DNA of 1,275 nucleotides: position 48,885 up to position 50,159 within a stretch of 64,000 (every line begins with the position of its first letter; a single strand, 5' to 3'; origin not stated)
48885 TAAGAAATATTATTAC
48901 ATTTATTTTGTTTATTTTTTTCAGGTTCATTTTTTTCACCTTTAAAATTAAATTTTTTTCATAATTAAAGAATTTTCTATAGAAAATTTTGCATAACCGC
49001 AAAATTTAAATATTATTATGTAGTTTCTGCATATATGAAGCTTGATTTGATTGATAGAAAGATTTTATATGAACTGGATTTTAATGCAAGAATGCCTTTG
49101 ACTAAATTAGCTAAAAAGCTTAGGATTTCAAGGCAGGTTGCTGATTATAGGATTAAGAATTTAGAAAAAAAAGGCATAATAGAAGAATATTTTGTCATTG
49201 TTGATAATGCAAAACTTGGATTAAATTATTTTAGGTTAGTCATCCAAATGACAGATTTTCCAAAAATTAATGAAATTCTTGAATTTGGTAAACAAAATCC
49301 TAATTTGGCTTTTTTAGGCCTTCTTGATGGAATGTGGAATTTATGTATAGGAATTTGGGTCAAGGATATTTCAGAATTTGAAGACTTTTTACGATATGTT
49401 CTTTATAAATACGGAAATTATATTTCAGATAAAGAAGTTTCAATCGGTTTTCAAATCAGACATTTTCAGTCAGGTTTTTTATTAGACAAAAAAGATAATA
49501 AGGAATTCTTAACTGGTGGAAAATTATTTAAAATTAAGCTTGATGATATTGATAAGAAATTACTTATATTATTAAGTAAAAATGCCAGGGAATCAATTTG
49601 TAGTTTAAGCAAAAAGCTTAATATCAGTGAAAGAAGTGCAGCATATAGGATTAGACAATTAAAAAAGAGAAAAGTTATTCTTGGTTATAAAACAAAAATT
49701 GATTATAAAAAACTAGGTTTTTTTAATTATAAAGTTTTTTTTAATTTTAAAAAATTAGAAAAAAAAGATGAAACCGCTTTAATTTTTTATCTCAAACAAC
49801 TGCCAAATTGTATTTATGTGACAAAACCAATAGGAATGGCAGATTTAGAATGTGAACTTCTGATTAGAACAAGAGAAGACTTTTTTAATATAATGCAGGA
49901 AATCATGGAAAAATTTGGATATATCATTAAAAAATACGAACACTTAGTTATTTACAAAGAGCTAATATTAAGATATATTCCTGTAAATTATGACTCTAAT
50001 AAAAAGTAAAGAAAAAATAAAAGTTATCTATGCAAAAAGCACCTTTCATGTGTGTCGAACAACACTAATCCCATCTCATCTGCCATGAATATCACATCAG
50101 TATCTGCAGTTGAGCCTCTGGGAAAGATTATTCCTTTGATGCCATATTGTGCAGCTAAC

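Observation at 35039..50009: Array of six LivK-like binding-protein and regulator cassettes around a single ABC transporter core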

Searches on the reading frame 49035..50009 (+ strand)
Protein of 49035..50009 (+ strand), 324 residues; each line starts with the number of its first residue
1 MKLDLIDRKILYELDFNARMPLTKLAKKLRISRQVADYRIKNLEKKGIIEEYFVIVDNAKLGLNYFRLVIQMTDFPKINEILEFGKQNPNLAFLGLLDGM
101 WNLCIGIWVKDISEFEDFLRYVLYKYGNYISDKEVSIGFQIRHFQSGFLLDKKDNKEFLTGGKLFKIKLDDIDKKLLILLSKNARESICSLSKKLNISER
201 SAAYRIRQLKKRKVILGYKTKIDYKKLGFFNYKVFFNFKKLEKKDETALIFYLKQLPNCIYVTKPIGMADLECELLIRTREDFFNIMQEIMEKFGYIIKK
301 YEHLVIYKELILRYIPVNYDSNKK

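Call 5: search_protein_families(library=pfam, proteins=[window:49035-50009:+], max_evalue=0.001)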
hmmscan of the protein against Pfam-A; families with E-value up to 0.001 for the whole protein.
window:49035-50009:+ (324 aa): 6 families
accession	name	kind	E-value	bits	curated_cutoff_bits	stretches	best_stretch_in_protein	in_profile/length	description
PF13404.12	HTH_AsnC-type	-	7.6e-19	67.7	27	2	169-210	1-42/42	AsnC-type helix-turn-helix domain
PF13412.12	HTH_24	-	2.1e-18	66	21.9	2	3-50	1-48/48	Winged helix-turn-helix DNA-binding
PF08279.18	HTH_11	-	4.4e-06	26.9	25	0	10-48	5-44/55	HTH domain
PF12840.13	HTH_20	-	8.6e-06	26.1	27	0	18-51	17-50/51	Helix-turn-helix domain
PF01047.28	MarR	-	8.8e-06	26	24.6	1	9-50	7-48/59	MarR family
PF22451.2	NirdL-like_HTH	-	0.00016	21.6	27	0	191-215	22-46/47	Siroheme decarboxylase NirDL-like HTH domain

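Call 9: find_encoding_contigs(protein=window:49035-50009:+, flank=10000, max_places=6)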
Protein window:49035-50009:+ (324 aa): no gene with exactly this product is on record in the collection.

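Call 10: find_homologous_proteins(query=window:49035-50009:+, max_evalue=0.00001)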
Query window:49035-50009:+ (324 aa): 164 proteins with E <= 0.00001 among 2179 candidates; the best 120 are listed.
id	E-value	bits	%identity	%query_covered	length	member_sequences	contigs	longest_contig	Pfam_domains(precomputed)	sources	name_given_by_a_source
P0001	1.6e-206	703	100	100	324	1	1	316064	PF01047.29,PF12840.14,PF13412.13,PF08279.19,PF13404.13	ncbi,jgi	-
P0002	2.6e-138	479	66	100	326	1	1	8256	PF01047.29,PF12840.14,PF13412.13,PF08279.19,PF13404.13,PF12802.14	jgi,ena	-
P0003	1.5e-132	460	65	98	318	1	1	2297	PF01047.29,PF12840.14,PF13412.13,PF08279.19,PF13404.13,PF12802.14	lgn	-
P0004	4.4e-132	458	65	98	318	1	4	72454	PF01047.29,PF12840.14,PF13412.13,PF08279.19,PF13404.13,PF12802.14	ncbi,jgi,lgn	-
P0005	1.2e-125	437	63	98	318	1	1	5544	PF01047.29,PF12840.14,PF13412.13,PF08279.19,PF13404.13,PF12802.14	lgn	-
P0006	7.2e-124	431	62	98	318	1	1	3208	PF01047.29,PF12840.14,PF13412.13,PF08279.19,PF13404.13,PF12802.14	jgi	-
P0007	2.4e-122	426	62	98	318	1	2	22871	PF01047.29,PF12840.14,PF13412.13,PF08279.19,PF13404.13,PF12802.14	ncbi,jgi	-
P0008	3.8e-83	297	46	98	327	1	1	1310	PF13412.13,PF13404.13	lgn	-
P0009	1.1e-69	253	43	98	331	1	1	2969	PF01047.29,PF13412.13,PF01037.29,PF13404.13,PF12802.14,PF01726.23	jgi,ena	-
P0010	3.2e-56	209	37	95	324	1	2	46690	PF01047.29,PF13412.13,PF13404.13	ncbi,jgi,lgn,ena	-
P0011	4.4e-56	209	37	98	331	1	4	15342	PF01047.29,PF12840.14,PF13412.13,PF01638.24,PF08279.19,PF13404.13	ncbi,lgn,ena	ncbi:MAG: Lrp/AsnC family transcriptional regulator [Nanoarchaeota archaeon]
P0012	2.0e-54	203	38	97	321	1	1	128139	PF01047.29,PF12840.14,PF13412.13,PF25212.3,PF01022.27,PF13404.13,PF13545.13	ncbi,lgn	ncbi:MAG: Lrp/AsnC family transcriptional regulator [Nanoarchaeota archaeon]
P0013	2.6e-54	203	38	97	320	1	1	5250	PF13412.13,PF08279.19,PF01037.29,PF13404.13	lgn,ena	-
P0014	9.9e-54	201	47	66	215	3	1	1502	PF13412.13,PF13404.13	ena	-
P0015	3.8e-53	199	37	98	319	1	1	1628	PF01047.29,PF12840.14,PF13412.13,PF01022.27,PF01037.29,PF13404.13,PF12802.14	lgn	-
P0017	4.4e-50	189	35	98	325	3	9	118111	PF22451.3,PF01047.29,PF12840.14,PF13412.13,PF08279.19,PF13730.13,PF01037.29,PF13404.13,PF12802.14,PF13545.13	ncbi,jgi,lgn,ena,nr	ncbi:MAG TPA: Lrp/AsnC family transcriptional regulator [Candidatus Nanoarchaeia archaeon]|nr:Lrp/As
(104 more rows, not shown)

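Call 11: find_encoding_contigs(protein=P0001, flank=10000, max_places=4)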
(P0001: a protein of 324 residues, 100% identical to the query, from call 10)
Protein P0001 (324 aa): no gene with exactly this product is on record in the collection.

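Call 12: find_encoding_contigs(protein=P0004, flank=10000, max_places=4)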
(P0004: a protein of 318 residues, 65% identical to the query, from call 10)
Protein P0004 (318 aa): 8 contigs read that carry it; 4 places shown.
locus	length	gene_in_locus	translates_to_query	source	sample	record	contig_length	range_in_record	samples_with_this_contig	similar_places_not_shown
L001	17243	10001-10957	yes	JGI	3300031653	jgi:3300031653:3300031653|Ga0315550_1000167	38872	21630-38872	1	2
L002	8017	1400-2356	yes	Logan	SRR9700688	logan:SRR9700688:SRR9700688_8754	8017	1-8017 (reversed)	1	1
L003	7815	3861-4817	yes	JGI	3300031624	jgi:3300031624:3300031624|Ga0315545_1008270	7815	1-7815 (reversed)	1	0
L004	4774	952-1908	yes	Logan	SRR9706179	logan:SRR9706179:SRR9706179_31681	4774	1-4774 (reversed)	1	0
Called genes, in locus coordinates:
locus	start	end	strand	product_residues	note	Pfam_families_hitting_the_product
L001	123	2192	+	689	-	PF03477:ATP-cone, PF13597:NRDD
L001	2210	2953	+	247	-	PF04055:Radical_SAM, PF13353:Fer4_12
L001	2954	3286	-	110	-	-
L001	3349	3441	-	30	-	-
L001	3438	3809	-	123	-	-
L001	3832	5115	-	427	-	PF00009:GTP_EFTU, PF01926:MMR_HSR1 (faint), PF03144:GTP_EFTU_D2, PF03143:GTP_EFTU_D3, PF22594:GTP-eEF1A_C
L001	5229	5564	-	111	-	-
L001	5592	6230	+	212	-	PF07853:DUF1648, PF13630:SdpI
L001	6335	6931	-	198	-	PF01936:NYN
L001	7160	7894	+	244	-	PF03372:Exo_endo_phos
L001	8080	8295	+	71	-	-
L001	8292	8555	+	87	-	PF05016:ParE_toxin (weak), PF15781:ParE-like_toxin (weak)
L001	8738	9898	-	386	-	PF00348:polyprenyl_synt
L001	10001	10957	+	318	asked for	PF01047:MarR (faint), PF08279:HTH_11 (faint), PF12802:MarR_2 (faint), PF13404:HTH_AsnC-type, PF13412:HTH_24, PF12840:HTH_20 (faint), PF13404:HTH_AsnC-type, PF13412:HTH_24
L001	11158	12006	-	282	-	-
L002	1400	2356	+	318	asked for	PF01047:MarR (faint), PF08279:HTH_11 (faint), PF12802:MarR_2 (faint), PF13404:HTH_AsnC-type, PF13412:HTH_24, PF12840:HTH_20 (faint), PF13404:HTH_AsnC-type, PF13412:HTH_24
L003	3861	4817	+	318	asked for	PF01047:MarR (faint), PF08279:HTH_11 (faint), PF12802:MarR_2 (faint), PF13404:HTH_AsnC-type, PF13412:HTH_24, PF12840:HTH_20 (faint), PF13404:HTH_AsnC-type, PF13412:HTH_24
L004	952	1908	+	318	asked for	PF01047:MarR (faint), PF08279:HTH_11 (faint), PF12802:MarR_2 (faint), PF13404:HTH_AsnC-type, PF13412:HTH_24, PF12840:HTH_20 (faint), PF13404:HTH_AsnC-type, PF13412:HTH_24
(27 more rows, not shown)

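Call 50: find_encoding_contigs(protein=P0017, flank=7000, max_places=4)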
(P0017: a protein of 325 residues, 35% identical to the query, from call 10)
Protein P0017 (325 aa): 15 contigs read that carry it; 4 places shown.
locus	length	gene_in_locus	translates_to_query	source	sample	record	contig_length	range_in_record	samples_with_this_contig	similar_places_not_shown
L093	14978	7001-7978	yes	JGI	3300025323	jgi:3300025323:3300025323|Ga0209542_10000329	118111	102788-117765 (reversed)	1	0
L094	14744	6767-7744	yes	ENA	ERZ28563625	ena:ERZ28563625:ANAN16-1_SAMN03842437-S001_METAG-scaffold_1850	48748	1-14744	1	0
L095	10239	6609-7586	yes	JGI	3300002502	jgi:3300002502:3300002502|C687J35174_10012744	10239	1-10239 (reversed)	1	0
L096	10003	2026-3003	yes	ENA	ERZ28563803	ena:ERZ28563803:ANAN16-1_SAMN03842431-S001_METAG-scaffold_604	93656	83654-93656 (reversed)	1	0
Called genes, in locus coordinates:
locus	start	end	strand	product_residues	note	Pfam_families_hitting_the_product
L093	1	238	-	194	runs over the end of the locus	?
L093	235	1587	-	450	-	PF00133:tRNA-synt_1 (faint), PF01406:tRNA-synt_1e, PF01921:tRNA-synt_1f (faint), PF09334:tRNA-synt_1g, PF09190:DALR_2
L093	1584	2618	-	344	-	PF05833:NFACT_N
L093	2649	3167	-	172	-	-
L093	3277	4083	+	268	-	PF00291:PALP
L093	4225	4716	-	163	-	-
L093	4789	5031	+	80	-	-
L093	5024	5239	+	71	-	-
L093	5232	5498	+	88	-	PF05016:ParE_toxin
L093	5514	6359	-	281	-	-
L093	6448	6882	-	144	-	-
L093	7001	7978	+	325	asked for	PF01047:MarR (faint), PF08279:HTH_11 (faint), PF12802:MarR_2 (faint), PF12840:HTH_20 (faint), PF13404:HTH_AsnC-type, PF13412:HTH_24, PF13404:HTH_AsnC-type, PF13412:HTH_24, +4 more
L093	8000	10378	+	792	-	PF00133:tRNA-synt_1, PF01406:tRNA-synt_1e (faint), PF09334:tRNA-synt_1g, PF08264:Anticodon_1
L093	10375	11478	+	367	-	PF03463:eRF1_1, PF18854:baeRF_family10, PF03464:eRF1_2, PF18859:acVLRF1, PF03465:eRF1_3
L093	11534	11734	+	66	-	-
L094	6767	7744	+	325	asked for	PF01047:MarR (faint), PF08279:HTH_11 (faint), PF12802:MarR_2 (faint), PF12840:HTH_20 (faint), PF13404:HTH_AsnC-type, PF13412:HTH_24, PF13404:HTH_AsnC-type, PF13412:HTH_24, +4 more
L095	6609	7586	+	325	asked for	PF01047:MarR (faint), PF08279:HTH_11 (faint), PF12802:MarR_2 (faint), PF12840:HTH_20 (faint), PF13404:HTH_AsnC-type, PF13412:HTH_24, PF13404:HTH_AsnC-type, PF13412:HTH_24, +4 more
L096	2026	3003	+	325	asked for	PF01047:MarR (faint), PF08279:HTH_11 (faint), PF12802:MarR_2 (faint), PF12840:HTH_20 (faint), PF13404:HTH_AsnC-type, PF13412:HTH_24, PF13404:HTH_AsnC-type, PF13412:HTH_24, +4 more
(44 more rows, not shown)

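Call 82: search_solved_structures(query=A1, max_evalue=0.001, show_alignments=1)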
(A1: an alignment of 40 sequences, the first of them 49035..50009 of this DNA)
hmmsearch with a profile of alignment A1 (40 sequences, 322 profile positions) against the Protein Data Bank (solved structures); distinct sequences matched with E-value up to 0.001: 38.
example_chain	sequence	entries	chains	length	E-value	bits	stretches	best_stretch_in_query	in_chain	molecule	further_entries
1i1g_A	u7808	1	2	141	2.6e-22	82.4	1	4-125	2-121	TRANSCRIPTIONAL REGULATOR LRPA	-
1ri7_A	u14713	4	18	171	8.5e-22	80.8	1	169-315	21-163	Putative transcriptional regulator | Putative HTH-type transcriptional regulator PH1519 | Uncharacterized HTH-type transcriptional regulator PH1519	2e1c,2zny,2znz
7fby_A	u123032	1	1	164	8.7e-22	80.7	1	3-146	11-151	Transcriptional regulatory protein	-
9w4v_A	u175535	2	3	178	1.5e-21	80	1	3-146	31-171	Uncharacterized HTH-type transcriptional regulator PH0140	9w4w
2cyy_A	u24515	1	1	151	1.6e-21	79.9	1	172-294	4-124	Putative HTH-type transcriptional regulator PH1519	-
2cfx_A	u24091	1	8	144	1.3e-18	70.3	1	171-294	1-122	HTH-TYPE TRANSCRIPTIONAL REGULATOR LRPC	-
2dbb_A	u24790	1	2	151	2.6e-18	69.3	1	172-318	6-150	Putative HTH-type transcriptional regulator PH0061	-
2efo_A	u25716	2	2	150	2.7e-18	69.2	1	173-293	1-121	150aa long hypothetical transcriptional regulator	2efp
2e7w_A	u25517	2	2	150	6.5e-18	68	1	173-292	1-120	150aa long hypothetical transcriptional regulator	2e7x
2pmh_A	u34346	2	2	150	6.5e-18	68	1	173-291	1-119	150aa long hypothetical transcriptional regulator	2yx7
2efq_A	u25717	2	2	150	6.8e-18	67.9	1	173-291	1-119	150aa long hypothetical transcriptional regulator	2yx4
2efn_A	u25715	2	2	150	7.5e-18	67.8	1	173-292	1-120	150aa long hypothetical transcriptional regulator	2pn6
4pcq_A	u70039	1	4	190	1.1e-15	60.6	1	3-124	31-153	Possible transcriptional regulatory protein (Probably Lrp/AsnC-family)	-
2gqq_A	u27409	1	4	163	1.6e-15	60.1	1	171-315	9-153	Leucine-responsive regulatory protein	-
8q90_A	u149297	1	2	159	3.2e-15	59.1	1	168-297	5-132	AsnC family transcriptional regulator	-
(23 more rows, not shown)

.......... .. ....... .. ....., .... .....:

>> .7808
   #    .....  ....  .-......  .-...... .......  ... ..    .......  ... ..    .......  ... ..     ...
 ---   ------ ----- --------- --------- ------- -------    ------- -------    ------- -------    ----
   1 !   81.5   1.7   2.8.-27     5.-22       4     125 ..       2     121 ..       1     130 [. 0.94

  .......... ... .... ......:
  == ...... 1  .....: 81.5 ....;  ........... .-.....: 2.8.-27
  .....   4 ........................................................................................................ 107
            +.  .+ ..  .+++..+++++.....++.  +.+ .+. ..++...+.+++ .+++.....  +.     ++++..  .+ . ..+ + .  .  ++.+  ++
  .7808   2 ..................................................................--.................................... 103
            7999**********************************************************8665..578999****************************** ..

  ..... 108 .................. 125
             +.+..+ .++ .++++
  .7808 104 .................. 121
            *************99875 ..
